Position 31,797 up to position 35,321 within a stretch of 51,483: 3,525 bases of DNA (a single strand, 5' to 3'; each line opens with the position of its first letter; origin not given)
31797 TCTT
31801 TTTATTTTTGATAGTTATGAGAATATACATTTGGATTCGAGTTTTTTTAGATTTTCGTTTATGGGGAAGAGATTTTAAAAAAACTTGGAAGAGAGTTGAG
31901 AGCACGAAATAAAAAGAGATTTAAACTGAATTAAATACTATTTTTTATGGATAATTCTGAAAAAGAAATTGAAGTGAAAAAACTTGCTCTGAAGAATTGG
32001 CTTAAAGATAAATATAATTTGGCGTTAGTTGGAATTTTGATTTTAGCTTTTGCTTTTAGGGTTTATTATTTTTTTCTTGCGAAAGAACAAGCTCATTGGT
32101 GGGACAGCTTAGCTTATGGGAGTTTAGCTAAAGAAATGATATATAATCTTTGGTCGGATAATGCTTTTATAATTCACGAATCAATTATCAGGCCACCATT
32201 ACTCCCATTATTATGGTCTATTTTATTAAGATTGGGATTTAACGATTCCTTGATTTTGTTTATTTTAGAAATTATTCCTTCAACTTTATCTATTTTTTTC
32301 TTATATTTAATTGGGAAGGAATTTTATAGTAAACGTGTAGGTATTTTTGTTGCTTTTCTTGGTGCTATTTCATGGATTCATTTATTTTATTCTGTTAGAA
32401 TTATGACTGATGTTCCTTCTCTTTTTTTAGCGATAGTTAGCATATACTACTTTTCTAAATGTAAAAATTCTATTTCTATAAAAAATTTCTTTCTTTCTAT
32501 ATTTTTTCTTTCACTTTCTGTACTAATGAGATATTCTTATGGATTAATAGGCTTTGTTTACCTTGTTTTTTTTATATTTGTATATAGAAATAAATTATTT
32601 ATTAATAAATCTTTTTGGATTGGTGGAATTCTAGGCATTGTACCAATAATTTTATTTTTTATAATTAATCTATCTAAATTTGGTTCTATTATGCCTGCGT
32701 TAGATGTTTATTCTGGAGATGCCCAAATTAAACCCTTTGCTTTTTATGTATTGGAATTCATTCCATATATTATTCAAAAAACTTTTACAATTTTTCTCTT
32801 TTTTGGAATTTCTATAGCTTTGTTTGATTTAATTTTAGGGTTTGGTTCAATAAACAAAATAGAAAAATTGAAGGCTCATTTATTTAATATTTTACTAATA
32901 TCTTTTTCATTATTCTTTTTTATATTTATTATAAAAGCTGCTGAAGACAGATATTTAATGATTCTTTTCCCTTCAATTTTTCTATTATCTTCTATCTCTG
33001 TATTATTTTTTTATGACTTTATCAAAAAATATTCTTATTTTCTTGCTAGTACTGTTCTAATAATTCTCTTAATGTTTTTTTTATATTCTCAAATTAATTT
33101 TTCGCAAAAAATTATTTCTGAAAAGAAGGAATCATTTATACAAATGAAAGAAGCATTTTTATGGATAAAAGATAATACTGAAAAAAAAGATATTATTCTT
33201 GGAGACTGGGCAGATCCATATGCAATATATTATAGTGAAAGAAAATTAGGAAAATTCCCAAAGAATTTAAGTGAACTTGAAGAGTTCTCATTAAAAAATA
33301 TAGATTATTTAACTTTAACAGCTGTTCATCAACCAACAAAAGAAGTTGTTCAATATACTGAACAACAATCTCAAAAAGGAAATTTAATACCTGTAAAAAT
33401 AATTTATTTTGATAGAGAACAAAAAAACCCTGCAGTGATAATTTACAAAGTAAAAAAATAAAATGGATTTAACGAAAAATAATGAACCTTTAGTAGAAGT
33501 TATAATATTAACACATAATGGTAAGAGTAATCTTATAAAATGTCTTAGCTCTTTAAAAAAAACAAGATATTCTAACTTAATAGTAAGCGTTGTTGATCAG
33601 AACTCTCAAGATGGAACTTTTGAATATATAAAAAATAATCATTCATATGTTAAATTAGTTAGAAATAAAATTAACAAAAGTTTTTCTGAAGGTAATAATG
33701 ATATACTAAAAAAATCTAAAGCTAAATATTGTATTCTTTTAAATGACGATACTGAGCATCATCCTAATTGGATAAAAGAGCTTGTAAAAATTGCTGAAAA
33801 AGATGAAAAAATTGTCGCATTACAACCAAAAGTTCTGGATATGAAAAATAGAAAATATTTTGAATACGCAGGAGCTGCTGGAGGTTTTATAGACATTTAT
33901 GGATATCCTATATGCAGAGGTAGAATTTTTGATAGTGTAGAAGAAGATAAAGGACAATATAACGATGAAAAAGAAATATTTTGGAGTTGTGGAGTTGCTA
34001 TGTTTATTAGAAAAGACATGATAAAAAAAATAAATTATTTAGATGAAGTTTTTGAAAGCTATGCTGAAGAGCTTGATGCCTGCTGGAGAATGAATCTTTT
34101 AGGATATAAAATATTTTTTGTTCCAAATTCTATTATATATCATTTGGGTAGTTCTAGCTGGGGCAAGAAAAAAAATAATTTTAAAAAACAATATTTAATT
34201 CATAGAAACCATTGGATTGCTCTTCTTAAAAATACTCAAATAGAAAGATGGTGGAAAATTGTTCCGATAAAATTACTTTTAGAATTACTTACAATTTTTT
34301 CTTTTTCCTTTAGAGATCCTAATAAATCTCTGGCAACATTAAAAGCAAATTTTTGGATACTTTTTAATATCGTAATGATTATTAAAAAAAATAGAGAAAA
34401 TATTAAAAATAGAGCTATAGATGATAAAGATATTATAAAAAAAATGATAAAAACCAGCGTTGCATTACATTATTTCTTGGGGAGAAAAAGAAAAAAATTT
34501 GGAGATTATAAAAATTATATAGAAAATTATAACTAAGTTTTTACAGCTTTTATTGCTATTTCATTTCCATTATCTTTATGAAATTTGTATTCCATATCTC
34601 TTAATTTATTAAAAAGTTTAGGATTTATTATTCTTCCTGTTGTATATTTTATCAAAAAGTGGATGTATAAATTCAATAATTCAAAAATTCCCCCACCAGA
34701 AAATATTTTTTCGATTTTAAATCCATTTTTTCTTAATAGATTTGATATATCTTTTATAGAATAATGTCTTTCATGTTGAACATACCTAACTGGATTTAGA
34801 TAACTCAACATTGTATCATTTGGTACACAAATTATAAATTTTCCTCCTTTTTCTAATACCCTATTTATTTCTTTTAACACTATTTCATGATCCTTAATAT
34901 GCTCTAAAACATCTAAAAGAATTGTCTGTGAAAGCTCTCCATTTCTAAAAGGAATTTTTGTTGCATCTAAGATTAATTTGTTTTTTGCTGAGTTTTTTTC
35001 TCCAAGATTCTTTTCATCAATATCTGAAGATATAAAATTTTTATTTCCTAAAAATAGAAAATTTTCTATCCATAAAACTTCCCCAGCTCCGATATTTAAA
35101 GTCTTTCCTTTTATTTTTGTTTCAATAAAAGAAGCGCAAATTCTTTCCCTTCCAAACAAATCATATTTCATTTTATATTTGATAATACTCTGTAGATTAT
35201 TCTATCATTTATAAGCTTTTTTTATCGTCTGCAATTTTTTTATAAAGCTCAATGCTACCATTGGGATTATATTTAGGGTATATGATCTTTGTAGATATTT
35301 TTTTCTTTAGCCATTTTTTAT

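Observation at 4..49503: Nine copies of a modular GC-rich nested-hairpin repeat superfamily with shared termini, a shared linker and covarying stems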

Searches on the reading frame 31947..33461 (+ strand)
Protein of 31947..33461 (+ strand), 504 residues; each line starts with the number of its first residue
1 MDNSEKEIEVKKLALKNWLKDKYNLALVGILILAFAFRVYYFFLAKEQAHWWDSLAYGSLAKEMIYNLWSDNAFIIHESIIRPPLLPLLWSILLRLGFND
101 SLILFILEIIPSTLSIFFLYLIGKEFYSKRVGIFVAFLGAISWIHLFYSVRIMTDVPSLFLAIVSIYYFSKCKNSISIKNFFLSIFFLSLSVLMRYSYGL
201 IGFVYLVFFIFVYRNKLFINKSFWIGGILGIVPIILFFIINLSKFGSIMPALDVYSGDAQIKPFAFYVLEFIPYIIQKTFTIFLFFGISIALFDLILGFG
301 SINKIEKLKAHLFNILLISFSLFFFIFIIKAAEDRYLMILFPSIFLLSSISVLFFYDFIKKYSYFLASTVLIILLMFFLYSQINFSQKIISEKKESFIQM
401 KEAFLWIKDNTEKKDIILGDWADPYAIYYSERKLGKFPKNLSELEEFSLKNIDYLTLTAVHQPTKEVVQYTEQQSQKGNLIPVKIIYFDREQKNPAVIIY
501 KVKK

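Call 46: search_protein_families(library=pfam, proteins=[window:31947-33461:+], max_evalue=0.00001)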
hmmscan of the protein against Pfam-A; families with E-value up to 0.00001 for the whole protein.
window:31947-33461:+ (504 aa): 1 family
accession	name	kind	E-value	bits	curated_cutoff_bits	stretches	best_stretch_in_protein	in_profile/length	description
PF13231.12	PMT_2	-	2.6e-12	47.7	26.1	1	82-235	2-155/160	Dolichyl-phosphate-mannose-protein mannosyltransferase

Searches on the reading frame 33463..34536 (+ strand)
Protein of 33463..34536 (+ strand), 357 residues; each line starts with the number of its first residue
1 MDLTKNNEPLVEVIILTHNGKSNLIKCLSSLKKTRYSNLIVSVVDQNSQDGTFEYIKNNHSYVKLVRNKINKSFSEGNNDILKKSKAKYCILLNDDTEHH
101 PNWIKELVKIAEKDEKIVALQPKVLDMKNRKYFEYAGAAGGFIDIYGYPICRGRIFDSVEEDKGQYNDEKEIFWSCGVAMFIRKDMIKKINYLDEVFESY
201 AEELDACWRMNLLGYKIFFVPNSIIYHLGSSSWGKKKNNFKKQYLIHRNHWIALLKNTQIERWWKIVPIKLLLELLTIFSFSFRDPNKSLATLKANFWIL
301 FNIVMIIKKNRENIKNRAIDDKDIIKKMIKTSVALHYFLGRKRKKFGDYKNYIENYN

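Call 46: search_protein_families(library=pfam, proteins=[window:33463-34536:+], max_evalue=0.00001)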
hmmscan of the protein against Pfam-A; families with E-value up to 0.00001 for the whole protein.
window:33463-34536:+ (357 aa): 3 families
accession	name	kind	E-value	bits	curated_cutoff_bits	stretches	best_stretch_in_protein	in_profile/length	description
PF00535.33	Glycos_transf_2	-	1e-20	74.8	23.3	1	13-187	2-164/168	Glycosyl transferase family 2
PF13632.12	Glyco_trans_2_3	-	9.1e-10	39.1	27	1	91-301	3-187/198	Glycosyl transferase family group 2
PF13641.12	Glyco_tranf_2_3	-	1.8e-09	38.4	27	1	11-236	3-220/230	Glycosyltransferase like family 2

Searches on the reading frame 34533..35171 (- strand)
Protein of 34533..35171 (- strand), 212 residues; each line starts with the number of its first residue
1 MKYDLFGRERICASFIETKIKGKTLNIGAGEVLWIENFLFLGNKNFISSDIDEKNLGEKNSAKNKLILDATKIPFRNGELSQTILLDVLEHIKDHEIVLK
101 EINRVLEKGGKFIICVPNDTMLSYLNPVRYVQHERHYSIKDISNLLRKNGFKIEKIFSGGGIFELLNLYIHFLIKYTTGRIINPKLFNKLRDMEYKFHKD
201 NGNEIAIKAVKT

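Call 46: search_protein_families(library=pfam, proteins=[window:34533-35171:-], max_evalue=0.00001)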
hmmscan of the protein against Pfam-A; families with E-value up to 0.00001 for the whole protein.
window:34533-35171:- (212 aa): 2 families
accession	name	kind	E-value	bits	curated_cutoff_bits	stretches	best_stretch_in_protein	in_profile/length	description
PF08241.18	Methyltransf_11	-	6.5e-12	46.4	21.2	1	25-114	1-95/95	Methyltransferase domain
PF13489.12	Methyltransf_23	-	3.5e-09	37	27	1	24-154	26-162/164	Methyltransferase domain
